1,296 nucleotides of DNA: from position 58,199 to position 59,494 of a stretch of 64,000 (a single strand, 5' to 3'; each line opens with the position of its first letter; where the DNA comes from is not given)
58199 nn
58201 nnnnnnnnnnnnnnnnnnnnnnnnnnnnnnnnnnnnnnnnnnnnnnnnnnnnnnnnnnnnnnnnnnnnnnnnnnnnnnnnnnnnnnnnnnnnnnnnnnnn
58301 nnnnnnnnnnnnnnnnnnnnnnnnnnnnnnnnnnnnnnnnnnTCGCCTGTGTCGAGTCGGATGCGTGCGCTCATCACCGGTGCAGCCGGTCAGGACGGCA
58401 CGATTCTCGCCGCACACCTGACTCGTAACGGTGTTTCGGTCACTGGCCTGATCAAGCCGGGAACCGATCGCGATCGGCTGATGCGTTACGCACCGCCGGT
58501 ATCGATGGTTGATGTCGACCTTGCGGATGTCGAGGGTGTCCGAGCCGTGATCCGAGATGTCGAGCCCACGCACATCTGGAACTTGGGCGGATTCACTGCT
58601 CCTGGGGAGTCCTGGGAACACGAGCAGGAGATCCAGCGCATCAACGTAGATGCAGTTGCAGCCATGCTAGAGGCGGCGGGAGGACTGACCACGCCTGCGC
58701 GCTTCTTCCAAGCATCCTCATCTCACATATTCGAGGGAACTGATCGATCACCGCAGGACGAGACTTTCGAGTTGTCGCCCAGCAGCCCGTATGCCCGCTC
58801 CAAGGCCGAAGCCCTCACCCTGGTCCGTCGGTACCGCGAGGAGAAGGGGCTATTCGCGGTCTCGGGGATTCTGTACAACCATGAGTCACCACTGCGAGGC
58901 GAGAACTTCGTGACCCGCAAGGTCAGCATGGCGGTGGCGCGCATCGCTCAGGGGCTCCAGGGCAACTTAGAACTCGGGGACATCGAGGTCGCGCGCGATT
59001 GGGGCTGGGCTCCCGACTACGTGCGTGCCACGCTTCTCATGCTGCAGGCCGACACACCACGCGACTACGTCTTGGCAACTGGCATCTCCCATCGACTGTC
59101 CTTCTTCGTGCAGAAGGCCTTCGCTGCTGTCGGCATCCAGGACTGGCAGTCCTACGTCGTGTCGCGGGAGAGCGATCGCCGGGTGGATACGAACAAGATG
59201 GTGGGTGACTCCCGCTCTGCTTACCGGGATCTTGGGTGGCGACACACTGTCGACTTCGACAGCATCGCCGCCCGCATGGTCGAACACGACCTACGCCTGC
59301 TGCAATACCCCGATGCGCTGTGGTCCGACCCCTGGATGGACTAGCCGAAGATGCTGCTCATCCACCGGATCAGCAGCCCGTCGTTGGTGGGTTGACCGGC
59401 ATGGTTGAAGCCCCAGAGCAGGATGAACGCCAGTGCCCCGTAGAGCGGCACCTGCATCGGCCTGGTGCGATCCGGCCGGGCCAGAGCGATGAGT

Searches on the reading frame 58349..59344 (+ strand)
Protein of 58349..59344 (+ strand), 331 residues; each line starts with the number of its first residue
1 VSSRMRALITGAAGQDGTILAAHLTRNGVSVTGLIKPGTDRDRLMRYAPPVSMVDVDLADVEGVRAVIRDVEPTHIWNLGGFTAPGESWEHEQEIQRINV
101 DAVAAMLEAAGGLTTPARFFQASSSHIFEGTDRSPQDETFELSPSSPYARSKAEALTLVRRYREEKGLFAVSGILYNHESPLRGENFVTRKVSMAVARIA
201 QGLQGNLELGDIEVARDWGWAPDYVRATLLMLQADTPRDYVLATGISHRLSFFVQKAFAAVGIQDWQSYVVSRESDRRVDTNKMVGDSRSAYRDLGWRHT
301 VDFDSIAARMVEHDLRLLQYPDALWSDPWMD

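Call 9: search_protein_families(library=pfam, proteins=[window:58349-59344:+], max_evalue=0.001)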
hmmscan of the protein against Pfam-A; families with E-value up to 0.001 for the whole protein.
window:58349-59344:+ (331 aa): 4 families
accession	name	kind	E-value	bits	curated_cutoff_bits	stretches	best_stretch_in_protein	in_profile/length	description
PF16363.11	GDP_Man_Dehyd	-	1.5e-78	265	27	1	8-310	1-332/332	GDP-mannose 4,6 dehydratase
PF01370.27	Epimerase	-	5.8e-47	160.6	20.9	1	7-243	1-240/240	NAD dependent epimerase/dehydratase family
PF04321.23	RmlD_sub_bind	-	6.9e-19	68.4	27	1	5-194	1-166/287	RmlD substrate binding domain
PF13460.12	NAD_binding_10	-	0.00023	21.5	27.2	1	11-161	1-133/184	NAD(P)H-binding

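Call 18: search_protein_families(library=ncbifam, proteins=[window:58349-59344:+], max_evalue=0.001)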
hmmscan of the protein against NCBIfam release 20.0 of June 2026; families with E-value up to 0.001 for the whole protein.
window:58349-59344:+ (331 aa): 14 families
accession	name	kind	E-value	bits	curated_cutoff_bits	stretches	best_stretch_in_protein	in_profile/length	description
TIGR01472.1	gmd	equivalog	1.8e-66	224.7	415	1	7-317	3-341/342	GDP-mannose 4,6-dehydratase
TIGR01181.1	dTDP_gluc_dehyt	equivalog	2.5e-17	62.9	365.1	1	8-311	3-308/321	dTDP-glucose 4,6-dehydratase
TIGR01214.1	rmlD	equivalog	2.5e-14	53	224.05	1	7-193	2-165/285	dTDP-4-dehydrorhamnose reductase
TIGR01179.1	galE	equivalog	1.7e-11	43.5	262.3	1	7-165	2-162/332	UDP-glucose 4-epimerase GalE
TIGR04180.1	EDH_00030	hypoth_equivalog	5.7e-11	42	475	1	8-251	2-244/297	NAD-dependent 4,6-dehydratase LegB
NF043036.1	ErythonDh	equivalog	3.8e-08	32.9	325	1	5-163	1-164/321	D-erythronate dehydrogenase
TIGR03466.1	HpnA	hypoth_equivalog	1.6e-06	27.3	367.65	1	5-167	1-159/327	hopanoid-associated sugar epimerase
NF042423.1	oxyalk_red_Shew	equivalog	1.9e-06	27.2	580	1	5-160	9-157/331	2-alkyl-3-oxoalkanoate reductase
TIGR02622.1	CDP_4_6_dhtase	equivalog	2e-06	27.2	278.45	1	6-164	6-170/352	CDP-glucose 4,6-dehydratase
NF007440.0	PRK09987.1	equivalog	1.4e-05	24.5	308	1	57-173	39-153/299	dTDP-4-dehydrorhamnose reductase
NF007582.0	PRK10217.1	equivalog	0.00017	20.8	698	1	6-233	3-241/355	dTDP-glucose 4,6-dehydratase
NF007490.0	PRK10084.1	subfamily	0.00031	19.8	649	0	138-232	157-247/361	dTDP-glucose 4,6-dehydratase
NF007956.0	PRK10675.1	subfamily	0.00035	19.8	394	0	6-153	2-154/338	UDP-glucose 4-epimerase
NF041293.1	G6PDh_Azf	equivalog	0.00086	18.8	400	0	7-171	5-175/252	NAD-dependent glucose-6-phosphate dehydrogenase Azf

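Call 65: search_solved_structures(query=window:58349-59344:+, max_evalue=1e-10)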
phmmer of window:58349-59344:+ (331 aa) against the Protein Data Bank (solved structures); distinct sequences matched with E-value up to 1e-10: 14.
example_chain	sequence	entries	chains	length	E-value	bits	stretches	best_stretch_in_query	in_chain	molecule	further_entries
1n7g_A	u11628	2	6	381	1.3e-57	198.7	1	4-326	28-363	GDP-D-mannose-4,6-dehydratase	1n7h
1rpn_A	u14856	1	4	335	5.6e-57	196.7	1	5-317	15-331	GDP-mannose 4,6-dehydratase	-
2z1m_A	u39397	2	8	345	2.3e-56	194.7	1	4-318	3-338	GDP-D-mannose dehydratase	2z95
5uzh_A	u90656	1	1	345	1.1e-55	192.4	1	7-319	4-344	NafoA.00085.b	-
1db3_A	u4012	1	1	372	2.2e-55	191.4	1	7-264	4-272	GDP-MANNOSE 4,6-DEHYDRATASE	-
7kf3_A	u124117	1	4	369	5.9e-53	183.4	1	6-316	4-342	GDP-mannose 4,6-dehydratase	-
6gpk_A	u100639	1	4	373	2.9e-52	181.2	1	2-319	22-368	GDP-mannose 4,6 dehydratase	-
6gpj_A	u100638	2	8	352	3.1e-52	181.1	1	4-319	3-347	GDP-mannose 4,6 dehydratase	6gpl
5in4_A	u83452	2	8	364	4e-52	180.7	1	4-319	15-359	GDP-mannose 4,6 dehydratase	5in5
1t2a_A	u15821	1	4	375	4.5e-52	180.5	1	4-319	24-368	GDP-mannose 4,6 dehydratase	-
6q94_B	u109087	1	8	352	1.1e-51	179.2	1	4-319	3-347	GDP-mannose 4,6 dehydratase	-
2pk3_A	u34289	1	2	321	4e-25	92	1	4-301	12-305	GDP-6-deoxy-D-lyxo-4-hexulose reductase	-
4lw8_A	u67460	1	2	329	6.7e-14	55.1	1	5-235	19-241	Putative epimerase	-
6x3b_A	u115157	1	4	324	4.6e-11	45.8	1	73-302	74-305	GDP-6-deoxy-D-mannose reductase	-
